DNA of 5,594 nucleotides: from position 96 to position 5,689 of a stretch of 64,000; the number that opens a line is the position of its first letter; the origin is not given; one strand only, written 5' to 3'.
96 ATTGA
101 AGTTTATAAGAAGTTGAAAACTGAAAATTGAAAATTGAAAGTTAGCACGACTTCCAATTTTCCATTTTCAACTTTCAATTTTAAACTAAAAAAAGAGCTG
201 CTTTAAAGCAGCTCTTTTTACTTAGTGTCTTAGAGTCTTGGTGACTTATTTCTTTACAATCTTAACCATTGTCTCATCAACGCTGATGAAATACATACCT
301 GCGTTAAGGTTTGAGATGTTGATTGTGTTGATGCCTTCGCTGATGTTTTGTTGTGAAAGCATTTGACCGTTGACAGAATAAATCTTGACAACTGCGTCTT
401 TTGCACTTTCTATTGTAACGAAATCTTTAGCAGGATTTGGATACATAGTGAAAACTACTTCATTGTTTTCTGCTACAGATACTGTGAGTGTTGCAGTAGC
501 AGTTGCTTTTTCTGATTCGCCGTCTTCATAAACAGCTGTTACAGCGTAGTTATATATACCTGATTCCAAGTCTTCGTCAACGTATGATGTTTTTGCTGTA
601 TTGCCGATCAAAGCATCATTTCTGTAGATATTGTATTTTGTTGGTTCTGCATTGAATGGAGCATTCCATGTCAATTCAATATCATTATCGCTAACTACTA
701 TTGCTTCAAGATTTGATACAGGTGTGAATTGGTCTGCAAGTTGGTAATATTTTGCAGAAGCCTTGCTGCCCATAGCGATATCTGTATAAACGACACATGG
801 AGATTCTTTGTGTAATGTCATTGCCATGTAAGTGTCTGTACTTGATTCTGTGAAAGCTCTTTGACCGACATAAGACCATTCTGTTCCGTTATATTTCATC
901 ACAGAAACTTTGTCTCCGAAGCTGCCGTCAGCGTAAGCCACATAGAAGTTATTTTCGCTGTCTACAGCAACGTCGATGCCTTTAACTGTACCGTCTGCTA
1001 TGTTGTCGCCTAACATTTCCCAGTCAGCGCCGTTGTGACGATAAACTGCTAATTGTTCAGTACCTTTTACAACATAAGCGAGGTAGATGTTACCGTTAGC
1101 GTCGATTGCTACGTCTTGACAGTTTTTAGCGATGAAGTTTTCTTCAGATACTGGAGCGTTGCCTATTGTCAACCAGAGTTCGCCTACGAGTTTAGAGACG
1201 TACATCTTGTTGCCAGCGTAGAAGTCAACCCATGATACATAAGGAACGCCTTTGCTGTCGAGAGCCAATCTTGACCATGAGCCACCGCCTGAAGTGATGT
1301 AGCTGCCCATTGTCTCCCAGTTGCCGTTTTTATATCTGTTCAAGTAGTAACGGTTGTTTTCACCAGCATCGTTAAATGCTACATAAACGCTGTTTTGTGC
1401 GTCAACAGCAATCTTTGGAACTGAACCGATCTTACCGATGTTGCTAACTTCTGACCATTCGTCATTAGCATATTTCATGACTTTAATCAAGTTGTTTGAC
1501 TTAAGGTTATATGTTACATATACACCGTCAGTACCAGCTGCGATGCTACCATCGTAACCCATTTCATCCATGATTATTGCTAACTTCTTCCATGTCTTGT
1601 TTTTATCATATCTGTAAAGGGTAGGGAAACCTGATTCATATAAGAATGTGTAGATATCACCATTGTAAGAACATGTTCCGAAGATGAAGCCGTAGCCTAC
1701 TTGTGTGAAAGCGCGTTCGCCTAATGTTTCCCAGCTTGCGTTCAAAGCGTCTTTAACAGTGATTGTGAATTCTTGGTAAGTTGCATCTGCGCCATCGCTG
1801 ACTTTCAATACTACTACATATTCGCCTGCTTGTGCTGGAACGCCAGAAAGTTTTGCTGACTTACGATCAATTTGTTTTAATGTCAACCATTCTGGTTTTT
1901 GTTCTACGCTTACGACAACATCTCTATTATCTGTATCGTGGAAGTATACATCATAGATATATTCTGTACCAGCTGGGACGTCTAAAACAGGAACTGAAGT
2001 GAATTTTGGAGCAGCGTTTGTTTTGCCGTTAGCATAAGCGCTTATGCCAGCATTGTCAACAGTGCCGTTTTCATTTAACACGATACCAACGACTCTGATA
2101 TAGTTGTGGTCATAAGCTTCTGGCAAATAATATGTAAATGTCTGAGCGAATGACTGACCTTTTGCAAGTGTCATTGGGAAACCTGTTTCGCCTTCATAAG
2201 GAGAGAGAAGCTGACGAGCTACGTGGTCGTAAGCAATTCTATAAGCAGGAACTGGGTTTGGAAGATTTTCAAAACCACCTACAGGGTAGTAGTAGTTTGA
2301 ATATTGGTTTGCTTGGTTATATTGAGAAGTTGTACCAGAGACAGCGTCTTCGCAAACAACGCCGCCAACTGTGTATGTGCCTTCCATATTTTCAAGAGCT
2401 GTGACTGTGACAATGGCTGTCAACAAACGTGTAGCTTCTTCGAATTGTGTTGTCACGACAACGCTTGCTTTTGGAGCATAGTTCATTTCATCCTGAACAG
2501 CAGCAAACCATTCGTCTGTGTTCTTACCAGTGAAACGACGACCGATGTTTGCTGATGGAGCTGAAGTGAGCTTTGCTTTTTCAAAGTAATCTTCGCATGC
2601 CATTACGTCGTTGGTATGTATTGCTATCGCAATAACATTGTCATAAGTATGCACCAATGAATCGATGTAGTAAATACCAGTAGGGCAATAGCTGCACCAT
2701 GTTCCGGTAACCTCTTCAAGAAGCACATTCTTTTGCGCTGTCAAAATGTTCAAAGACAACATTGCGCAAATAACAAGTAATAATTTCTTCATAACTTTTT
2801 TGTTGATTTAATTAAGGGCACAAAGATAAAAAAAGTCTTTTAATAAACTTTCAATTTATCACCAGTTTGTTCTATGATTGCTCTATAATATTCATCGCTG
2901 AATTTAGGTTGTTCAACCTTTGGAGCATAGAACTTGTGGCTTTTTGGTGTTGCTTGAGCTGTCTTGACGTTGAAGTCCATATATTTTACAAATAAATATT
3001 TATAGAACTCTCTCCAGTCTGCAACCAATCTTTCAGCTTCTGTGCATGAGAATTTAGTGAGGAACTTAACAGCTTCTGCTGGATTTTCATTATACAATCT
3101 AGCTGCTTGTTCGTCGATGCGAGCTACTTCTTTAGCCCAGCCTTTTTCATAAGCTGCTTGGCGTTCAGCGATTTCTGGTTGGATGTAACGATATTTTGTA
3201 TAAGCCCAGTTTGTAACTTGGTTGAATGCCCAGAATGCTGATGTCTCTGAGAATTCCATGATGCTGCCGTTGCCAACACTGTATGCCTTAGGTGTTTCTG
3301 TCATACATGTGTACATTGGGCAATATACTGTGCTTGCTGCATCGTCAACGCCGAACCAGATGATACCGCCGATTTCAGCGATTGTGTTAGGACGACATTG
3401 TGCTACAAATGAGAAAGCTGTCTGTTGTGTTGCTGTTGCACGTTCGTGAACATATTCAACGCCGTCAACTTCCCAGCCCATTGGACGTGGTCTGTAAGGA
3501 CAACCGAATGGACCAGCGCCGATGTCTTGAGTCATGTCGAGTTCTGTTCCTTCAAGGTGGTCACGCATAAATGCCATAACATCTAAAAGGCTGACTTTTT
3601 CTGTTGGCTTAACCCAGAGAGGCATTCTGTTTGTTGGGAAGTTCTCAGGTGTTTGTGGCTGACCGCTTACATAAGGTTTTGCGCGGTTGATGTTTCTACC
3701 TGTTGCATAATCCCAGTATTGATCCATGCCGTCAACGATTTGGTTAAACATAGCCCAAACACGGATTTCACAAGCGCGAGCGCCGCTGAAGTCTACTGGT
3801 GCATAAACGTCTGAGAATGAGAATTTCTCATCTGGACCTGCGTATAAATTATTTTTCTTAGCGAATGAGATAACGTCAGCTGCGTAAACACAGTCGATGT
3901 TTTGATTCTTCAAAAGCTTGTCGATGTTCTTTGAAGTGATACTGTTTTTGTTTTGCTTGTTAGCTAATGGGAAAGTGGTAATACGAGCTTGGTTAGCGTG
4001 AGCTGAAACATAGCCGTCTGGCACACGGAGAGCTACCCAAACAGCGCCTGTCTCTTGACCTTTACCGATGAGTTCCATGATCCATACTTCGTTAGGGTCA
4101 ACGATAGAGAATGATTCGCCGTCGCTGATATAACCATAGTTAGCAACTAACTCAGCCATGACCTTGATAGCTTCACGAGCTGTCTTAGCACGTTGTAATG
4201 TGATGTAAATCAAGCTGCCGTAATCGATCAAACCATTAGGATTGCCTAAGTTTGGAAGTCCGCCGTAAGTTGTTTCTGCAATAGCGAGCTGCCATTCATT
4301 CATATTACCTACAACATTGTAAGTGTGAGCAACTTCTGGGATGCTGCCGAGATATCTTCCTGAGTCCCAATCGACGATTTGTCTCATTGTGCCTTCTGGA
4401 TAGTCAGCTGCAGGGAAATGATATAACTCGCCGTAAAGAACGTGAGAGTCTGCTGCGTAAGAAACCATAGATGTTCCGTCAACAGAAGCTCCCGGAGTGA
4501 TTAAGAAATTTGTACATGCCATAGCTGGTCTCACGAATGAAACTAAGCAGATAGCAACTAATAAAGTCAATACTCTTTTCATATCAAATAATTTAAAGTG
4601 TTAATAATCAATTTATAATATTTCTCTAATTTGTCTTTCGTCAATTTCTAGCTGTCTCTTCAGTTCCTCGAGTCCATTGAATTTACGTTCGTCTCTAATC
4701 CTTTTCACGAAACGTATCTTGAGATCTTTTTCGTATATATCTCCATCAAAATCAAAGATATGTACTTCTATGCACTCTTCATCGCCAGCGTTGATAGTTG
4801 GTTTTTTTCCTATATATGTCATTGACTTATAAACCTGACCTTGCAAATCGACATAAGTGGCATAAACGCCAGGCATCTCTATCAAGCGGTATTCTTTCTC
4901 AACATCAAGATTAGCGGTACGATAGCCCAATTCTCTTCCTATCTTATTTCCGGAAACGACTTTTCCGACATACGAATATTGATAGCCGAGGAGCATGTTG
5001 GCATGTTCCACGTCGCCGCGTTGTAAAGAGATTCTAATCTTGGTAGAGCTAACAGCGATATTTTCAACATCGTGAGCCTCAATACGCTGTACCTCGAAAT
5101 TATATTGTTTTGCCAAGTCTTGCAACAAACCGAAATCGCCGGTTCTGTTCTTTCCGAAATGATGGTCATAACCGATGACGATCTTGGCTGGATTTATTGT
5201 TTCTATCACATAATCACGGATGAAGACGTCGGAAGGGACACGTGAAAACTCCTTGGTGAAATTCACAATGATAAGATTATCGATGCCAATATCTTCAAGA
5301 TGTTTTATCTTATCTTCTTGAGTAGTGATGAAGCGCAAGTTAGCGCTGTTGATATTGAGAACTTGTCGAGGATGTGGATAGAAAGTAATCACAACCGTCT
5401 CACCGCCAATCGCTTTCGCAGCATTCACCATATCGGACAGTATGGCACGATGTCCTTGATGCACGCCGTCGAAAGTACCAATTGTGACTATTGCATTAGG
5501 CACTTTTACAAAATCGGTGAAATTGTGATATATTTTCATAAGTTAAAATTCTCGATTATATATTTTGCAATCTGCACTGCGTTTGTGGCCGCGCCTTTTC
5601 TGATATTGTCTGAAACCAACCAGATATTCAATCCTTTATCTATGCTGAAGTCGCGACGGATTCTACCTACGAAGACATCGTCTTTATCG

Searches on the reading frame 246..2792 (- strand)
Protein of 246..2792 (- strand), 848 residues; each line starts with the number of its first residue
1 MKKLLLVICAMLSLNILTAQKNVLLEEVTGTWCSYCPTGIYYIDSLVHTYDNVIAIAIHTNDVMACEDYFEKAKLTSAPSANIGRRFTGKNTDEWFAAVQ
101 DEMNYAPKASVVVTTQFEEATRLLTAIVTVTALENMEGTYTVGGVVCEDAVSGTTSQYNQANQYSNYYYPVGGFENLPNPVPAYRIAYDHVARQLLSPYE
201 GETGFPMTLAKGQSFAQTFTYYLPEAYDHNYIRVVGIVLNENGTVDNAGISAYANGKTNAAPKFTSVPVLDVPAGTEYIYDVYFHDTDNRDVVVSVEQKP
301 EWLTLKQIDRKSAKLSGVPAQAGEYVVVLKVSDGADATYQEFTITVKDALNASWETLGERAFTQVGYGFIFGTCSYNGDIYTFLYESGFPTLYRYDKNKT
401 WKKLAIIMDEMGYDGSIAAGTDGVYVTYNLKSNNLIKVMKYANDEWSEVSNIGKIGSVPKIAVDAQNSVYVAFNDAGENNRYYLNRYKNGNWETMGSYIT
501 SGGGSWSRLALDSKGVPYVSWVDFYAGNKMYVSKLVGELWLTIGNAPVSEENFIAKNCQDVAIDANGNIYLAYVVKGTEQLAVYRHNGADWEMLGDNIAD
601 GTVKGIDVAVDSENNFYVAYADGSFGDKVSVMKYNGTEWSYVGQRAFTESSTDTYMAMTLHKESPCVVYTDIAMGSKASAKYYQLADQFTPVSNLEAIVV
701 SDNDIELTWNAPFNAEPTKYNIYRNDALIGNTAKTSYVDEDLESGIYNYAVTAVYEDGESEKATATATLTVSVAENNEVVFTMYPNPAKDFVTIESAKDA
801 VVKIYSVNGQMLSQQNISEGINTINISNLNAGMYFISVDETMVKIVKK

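Call 10: search_protein_families(library=pfam, proteins=[window:246-2792:-])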
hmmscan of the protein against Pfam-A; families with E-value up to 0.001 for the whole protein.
window:246-2792:- (848 aa): 7 families
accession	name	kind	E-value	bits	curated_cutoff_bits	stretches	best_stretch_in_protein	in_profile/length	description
PF18962.6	Por_Secre_tail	-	5.4e-14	52.7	27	1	783-848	1-72/75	Secretion system C-terminal sorting domain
PF11551.14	Omp28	-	2.7e-12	47.3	34.9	1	68-248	3-162/171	Outer membrane protein Omp28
PF12768.13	Rax2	-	4.7e-07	29.9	28.8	1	578-652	99-171/254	Rax2 C-terminal beta propeller domain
PF16967.11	TcfC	-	2.4e-06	27.5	29.4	1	794-838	7-50/68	E-set like domain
PF05345.18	He_PIG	-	1.9e-05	25.5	24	1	270-346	11-95/96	Putative Ig domain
PF00041.27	fn3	-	2.8e-05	24.7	25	1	691-763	2-78/84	Fibronectin type III domain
PF18370.7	RGI_lyase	-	0.00079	20.2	27.8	0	715-766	30-83/86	Rhamnogalacturonan I lyases beta-sheet domain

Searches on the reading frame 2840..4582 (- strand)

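Call 61: search_protein_families(library=pfam, proteins=[window:2840-4582:-], max_evalue=0.00001)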
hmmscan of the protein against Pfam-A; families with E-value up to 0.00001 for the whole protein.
window:2840-4582:- (580 aa): 1 family
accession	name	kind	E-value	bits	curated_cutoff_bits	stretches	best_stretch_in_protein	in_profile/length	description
PF03577.20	Peptidase_C69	-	1.8e-73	248.3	23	1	22-473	1-398/402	Peptidase family C69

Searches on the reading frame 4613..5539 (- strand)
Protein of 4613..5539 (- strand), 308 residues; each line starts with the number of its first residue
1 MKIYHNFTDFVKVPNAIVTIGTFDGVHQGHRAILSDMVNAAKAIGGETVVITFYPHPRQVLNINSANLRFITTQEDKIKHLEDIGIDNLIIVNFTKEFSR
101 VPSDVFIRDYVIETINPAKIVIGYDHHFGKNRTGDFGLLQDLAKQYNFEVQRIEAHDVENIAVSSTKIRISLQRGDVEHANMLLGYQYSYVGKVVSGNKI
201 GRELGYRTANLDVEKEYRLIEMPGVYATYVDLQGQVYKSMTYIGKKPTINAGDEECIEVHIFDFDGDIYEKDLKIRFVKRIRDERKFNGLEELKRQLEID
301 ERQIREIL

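Call 61: search_protein_families(library=pfam, proteins=[window:4613-5539:-], max_evalue=0.00001)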
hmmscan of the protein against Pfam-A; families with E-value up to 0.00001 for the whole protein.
window:4613-5539:- (308 aa): 3 families
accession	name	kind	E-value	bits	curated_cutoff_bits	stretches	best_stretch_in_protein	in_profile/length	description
PF06574.18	FAD_syn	-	2.8e-48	164.1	27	1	15-167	7-158/158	FAD synthetase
PF01687.23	Flavokinase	-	3.2e-41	140.9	19.6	1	184-308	1-124/124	Riboflavin kinase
PF01467.32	CTP_transf_like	-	5.5e-07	30.3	21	1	18-169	1-131/133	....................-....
